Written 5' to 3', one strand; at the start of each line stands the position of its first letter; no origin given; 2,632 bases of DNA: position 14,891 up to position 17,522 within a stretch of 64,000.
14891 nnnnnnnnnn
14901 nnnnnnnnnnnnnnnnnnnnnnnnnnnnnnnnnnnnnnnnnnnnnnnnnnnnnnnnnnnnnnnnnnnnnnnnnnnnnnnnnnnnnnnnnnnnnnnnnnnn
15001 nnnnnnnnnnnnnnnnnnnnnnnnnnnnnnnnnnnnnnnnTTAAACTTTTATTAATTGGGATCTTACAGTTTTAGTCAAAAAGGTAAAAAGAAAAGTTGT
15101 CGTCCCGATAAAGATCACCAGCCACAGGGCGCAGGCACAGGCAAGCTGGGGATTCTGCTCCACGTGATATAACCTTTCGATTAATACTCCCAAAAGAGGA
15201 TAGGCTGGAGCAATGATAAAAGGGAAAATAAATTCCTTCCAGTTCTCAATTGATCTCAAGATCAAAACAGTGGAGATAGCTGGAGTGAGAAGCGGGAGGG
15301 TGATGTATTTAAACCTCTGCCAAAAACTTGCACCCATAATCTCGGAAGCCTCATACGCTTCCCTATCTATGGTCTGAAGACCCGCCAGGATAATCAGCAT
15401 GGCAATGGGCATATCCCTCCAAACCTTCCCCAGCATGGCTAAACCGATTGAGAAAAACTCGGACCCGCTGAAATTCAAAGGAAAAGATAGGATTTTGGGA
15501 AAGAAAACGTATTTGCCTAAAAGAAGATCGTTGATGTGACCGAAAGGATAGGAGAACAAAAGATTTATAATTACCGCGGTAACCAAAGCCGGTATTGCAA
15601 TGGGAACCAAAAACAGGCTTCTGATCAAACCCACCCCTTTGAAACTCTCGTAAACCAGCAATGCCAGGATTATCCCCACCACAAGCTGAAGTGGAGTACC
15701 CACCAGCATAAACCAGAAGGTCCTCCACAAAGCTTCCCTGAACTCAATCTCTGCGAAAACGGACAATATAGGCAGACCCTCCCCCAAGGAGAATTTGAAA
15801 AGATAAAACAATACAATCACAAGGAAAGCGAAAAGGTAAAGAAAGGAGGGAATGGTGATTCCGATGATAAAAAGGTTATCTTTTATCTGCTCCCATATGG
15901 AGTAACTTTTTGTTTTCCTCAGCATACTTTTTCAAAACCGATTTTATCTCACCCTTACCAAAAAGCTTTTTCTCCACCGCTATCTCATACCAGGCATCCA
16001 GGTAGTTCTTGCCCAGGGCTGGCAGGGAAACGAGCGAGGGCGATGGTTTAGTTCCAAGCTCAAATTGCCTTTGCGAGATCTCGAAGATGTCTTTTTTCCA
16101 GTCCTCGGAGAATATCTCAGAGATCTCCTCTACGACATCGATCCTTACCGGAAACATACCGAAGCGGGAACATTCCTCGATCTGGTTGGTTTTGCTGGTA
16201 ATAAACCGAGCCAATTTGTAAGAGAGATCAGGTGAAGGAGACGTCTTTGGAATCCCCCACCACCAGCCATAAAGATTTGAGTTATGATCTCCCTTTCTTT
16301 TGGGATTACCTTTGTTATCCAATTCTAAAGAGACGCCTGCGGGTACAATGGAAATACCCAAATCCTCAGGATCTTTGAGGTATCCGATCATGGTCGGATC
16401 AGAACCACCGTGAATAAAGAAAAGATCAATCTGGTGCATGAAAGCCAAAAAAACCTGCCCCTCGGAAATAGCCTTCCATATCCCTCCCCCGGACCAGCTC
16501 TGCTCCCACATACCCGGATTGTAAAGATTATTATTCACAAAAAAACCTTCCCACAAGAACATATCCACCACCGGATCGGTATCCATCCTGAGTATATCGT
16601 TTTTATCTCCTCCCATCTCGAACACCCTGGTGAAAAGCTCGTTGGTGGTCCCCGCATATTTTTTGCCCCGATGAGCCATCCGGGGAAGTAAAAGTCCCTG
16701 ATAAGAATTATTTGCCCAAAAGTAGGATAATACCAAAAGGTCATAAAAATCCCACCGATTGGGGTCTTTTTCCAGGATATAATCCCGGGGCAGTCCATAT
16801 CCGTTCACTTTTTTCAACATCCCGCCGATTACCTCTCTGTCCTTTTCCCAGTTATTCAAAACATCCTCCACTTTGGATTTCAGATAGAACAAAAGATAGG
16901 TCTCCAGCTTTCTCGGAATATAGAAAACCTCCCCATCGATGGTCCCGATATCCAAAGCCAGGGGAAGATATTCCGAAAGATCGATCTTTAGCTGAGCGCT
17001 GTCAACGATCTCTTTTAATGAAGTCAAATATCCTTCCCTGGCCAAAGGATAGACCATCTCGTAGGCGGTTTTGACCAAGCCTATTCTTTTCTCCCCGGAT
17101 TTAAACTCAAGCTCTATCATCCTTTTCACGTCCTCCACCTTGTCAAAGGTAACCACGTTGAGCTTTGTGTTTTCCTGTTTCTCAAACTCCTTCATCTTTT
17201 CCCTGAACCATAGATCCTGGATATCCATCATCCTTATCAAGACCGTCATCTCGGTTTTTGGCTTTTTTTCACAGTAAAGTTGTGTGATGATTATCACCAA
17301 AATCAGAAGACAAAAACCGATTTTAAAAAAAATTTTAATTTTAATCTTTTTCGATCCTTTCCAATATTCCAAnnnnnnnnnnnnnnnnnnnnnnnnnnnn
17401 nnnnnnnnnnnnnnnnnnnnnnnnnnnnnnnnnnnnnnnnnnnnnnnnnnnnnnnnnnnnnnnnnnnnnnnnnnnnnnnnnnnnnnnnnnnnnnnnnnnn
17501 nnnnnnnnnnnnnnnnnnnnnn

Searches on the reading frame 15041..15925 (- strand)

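Call 12: search_protein_families(library=pfam, proteins=[window:15041-15925:-])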
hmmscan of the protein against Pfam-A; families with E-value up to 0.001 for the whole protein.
window:15041-15925:- (294 aa): 1 family
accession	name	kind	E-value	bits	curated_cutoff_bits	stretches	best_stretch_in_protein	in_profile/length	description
PF00528.27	BPD_transp_1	-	4.4e-19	69.4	26.4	1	81-275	2-172/184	Binding-protein-dependent transport system inner membrane component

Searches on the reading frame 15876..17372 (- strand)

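Call 12: search_protein_families(library=pfam, proteins=[window:15876-17372:-])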
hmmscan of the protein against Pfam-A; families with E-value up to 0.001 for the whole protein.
window:15876-17372:- (498 aa): 2 families
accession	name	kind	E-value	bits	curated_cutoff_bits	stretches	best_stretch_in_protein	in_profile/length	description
PF13416.11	SBP_bac_8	-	2.6e-14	54.1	27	1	60-428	3-274/279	Bacterial extracellular solute-binding protein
PF01547.30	SBP_bac_1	-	1.6e-07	32.1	26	1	55-397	9-306/307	Bacterial extracellular solute-binding protein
